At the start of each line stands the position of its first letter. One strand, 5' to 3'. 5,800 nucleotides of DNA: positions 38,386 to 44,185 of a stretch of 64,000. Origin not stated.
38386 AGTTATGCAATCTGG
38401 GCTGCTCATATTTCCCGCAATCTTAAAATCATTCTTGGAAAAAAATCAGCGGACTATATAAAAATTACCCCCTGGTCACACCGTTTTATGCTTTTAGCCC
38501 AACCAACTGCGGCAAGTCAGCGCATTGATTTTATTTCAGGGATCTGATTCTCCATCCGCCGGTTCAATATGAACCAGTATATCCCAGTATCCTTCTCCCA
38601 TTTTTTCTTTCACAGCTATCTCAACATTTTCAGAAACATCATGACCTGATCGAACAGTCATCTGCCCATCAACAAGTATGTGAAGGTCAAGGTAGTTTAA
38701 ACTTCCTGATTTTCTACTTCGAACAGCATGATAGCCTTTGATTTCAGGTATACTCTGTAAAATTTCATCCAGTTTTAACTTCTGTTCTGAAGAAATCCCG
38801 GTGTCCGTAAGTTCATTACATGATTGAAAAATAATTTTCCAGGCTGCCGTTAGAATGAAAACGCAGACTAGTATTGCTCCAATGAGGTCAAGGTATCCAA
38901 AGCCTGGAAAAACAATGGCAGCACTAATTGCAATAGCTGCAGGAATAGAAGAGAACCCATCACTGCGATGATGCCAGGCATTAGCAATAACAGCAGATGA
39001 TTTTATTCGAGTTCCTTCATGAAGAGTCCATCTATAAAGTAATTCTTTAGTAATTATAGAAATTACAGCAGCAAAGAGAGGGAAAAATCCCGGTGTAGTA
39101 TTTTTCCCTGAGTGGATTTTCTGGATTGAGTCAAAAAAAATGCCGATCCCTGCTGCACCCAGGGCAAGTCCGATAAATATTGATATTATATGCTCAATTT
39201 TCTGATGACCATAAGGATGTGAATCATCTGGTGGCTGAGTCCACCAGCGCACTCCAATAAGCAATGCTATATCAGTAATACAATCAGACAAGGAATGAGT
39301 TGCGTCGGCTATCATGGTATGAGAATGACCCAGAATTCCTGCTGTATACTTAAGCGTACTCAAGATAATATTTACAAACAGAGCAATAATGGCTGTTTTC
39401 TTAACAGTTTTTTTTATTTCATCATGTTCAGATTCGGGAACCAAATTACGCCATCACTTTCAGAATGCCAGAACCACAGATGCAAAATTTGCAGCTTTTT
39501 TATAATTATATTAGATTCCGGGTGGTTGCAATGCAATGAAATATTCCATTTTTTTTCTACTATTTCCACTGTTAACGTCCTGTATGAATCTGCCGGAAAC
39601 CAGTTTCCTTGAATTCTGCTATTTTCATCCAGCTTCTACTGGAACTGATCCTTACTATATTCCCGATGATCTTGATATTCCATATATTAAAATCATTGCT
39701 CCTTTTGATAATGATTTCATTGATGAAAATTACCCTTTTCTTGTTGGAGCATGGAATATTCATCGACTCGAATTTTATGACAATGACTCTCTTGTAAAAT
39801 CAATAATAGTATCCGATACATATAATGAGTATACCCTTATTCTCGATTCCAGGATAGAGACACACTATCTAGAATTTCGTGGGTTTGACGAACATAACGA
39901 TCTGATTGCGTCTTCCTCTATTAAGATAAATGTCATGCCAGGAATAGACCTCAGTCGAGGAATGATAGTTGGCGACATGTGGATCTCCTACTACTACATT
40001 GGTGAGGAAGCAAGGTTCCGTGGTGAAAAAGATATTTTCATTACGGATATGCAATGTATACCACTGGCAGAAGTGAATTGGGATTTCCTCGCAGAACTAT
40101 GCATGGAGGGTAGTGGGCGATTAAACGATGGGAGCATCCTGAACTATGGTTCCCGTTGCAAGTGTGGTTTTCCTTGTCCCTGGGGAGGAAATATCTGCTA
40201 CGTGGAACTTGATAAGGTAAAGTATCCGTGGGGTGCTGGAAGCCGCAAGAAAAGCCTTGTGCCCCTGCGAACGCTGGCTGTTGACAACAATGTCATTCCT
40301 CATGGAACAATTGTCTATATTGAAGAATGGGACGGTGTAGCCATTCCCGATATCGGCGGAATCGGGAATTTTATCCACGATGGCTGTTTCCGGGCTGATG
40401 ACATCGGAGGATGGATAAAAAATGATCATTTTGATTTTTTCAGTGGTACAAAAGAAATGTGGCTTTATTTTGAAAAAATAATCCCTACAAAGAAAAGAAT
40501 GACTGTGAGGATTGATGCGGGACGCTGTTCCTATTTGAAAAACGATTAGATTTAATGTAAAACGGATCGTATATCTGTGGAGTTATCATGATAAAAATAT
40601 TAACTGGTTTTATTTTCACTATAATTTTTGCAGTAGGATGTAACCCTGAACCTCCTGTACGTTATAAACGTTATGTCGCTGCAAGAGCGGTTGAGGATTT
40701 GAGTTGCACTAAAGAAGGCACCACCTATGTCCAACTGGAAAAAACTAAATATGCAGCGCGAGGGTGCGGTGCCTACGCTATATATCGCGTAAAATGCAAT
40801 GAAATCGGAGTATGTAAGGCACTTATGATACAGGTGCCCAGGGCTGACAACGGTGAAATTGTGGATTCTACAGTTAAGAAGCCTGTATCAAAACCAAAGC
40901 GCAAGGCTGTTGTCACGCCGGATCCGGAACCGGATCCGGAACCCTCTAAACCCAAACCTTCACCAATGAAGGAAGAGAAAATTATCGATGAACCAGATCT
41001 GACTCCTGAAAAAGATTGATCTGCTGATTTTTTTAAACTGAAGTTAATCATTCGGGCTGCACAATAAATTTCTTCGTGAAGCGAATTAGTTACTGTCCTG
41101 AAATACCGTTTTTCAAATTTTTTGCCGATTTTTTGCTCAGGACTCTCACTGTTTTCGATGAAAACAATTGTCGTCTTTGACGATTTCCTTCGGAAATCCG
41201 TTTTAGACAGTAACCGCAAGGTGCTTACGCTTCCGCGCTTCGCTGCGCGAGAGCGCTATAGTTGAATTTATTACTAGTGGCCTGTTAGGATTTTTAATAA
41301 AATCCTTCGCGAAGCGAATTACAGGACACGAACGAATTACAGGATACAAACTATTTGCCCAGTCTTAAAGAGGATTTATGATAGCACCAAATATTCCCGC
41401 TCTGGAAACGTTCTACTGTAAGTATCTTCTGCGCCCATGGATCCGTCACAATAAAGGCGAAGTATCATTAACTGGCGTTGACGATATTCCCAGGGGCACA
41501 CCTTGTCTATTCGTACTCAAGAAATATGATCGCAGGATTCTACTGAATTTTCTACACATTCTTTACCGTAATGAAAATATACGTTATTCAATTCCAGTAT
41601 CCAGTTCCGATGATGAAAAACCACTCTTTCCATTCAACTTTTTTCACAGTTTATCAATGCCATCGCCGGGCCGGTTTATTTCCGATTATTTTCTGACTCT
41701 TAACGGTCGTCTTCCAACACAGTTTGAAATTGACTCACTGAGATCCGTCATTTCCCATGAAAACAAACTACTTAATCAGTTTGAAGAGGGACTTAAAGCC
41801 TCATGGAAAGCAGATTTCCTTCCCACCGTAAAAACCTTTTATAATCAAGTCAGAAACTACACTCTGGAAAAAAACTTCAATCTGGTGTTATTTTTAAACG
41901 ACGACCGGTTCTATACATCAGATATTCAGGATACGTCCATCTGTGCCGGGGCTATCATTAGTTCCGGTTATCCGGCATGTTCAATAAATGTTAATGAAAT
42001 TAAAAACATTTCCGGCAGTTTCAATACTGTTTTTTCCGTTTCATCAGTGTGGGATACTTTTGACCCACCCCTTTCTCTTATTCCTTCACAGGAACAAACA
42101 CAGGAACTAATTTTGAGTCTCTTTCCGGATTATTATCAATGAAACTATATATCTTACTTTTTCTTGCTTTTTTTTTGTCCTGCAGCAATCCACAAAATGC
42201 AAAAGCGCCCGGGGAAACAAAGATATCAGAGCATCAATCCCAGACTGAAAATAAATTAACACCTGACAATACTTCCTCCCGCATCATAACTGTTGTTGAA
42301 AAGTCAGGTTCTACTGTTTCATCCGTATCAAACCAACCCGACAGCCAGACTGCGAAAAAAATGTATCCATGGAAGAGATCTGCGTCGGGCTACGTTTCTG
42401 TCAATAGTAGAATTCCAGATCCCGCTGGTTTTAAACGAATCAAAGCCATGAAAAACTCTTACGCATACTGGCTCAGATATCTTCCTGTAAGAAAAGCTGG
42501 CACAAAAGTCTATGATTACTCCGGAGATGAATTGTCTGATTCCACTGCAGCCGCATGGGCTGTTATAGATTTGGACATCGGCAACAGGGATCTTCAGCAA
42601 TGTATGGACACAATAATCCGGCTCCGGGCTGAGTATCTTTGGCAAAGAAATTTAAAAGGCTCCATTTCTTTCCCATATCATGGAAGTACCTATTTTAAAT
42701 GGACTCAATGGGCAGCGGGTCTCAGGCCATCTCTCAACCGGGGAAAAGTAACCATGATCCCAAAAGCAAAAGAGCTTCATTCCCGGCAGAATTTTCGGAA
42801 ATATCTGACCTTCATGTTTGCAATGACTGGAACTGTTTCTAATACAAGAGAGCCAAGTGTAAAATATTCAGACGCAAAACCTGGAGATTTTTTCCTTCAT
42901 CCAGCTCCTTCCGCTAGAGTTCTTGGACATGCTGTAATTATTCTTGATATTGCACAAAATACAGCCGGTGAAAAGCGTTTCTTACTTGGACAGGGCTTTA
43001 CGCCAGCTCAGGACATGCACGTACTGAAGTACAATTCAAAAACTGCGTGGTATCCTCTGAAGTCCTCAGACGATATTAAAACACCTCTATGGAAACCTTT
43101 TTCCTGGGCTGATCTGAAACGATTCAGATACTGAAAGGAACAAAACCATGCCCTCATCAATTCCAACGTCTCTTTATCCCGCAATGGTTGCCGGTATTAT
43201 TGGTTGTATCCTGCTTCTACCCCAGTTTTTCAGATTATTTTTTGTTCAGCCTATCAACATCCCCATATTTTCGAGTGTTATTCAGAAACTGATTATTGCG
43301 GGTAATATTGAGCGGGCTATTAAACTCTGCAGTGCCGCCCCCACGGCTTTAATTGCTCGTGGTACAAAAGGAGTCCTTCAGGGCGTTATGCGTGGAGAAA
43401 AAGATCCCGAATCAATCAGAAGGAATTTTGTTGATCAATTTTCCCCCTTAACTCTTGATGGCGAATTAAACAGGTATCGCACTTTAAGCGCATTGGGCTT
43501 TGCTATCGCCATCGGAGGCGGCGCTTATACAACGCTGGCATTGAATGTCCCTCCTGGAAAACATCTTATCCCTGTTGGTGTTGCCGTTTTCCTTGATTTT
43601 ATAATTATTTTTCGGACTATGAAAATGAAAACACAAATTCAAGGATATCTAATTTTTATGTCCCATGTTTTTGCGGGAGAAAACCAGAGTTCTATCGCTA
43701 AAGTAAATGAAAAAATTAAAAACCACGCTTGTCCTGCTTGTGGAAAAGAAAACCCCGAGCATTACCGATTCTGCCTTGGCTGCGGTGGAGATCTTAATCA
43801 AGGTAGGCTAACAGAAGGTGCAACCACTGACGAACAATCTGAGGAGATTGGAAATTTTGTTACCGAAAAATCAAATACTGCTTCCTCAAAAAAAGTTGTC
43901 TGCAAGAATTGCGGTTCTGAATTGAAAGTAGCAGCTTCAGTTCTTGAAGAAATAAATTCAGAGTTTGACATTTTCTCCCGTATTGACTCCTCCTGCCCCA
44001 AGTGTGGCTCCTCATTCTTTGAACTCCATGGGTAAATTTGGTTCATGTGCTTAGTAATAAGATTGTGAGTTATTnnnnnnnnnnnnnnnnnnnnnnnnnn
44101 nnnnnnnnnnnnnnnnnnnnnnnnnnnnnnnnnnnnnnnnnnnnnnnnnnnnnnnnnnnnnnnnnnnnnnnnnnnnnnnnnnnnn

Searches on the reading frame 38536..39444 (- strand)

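Call 51: search_protein_families(library=pfam, proteins=[window:38536-39444:-], max_evalue=0.001)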
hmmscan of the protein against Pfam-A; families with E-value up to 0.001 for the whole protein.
window:38536-39444:- (302 aa): 3 families
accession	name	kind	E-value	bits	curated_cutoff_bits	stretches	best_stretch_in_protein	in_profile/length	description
PF01545.26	Cation_efflux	-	7.4e-45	153.6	26.6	1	19-212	2-197/198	Cation efflux family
PF16916.11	ZT_dimer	-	5.5e-20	71.6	26.7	1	220-295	4-77/78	Dimerisation domain of Zinc Transporter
PF07331.16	TctB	-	0.00033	21.3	29.1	1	89-201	5-102/137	Tripartite tricarboxylate transporter TctB family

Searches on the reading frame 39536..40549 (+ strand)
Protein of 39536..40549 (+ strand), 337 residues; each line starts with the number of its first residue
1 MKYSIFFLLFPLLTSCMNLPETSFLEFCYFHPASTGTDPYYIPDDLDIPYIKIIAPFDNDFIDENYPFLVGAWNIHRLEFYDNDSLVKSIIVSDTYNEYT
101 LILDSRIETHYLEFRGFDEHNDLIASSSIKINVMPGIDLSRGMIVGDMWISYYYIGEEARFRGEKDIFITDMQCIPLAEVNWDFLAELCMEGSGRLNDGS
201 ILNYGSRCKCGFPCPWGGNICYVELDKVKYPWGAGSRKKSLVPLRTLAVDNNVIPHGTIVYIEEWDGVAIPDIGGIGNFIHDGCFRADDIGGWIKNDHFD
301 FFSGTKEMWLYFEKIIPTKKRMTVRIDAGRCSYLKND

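Call 51: search_protein_families(library=pfam, proteins=[window:39536-40549:+], max_evalue=0.001)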
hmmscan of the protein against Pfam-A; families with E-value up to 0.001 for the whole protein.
window:39536-40549:+ (337 aa): 1 family
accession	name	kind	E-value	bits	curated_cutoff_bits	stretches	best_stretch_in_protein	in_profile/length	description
PF06725.17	3D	-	5.7e-09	36.5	23.8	1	245-307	1-53/72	3D domain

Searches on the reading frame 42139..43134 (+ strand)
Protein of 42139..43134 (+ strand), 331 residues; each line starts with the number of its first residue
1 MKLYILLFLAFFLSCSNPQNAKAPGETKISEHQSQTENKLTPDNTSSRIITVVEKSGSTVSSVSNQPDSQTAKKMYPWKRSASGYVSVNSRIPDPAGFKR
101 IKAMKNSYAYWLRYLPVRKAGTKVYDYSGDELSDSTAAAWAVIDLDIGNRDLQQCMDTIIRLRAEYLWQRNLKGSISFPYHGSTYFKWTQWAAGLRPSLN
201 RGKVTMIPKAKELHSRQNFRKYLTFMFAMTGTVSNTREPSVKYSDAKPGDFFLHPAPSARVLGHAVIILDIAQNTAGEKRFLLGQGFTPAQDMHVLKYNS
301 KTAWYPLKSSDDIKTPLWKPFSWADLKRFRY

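Call 51: search_protein_families(library=pfam, proteins=[window:42139-43134:+], max_evalue=0.001)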
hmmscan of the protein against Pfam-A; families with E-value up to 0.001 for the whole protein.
window:42139-43134:+ (331 aa): 1 family
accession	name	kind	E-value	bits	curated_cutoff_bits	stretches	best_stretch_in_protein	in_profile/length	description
PF16138.10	DUF4846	-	3.3e-64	217.1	37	1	88-328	1-239/239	Domain of unknown function (4846)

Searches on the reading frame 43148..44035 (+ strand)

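Call 51: search_protein_families(library=pfam, proteins=[window:43148-44035:+], max_evalue=0.001)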
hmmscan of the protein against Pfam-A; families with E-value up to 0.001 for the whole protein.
window:43148-44035:+ (295 aa): 3 families
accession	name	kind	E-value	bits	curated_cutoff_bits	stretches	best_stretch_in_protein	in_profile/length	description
PF12773.13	DZR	-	1.2e-08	35.4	27.3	1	195-217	1-23/45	Double zinc ribbon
PF13240.11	Zn_Ribbon_1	-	1.8e-06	28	25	1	195-214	2-21/23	zinc-ribbon domain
PF24463.1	DUF7577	-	1.9e-05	24.6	28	1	193-216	3-26/27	Domain of unknown function (DUF7577)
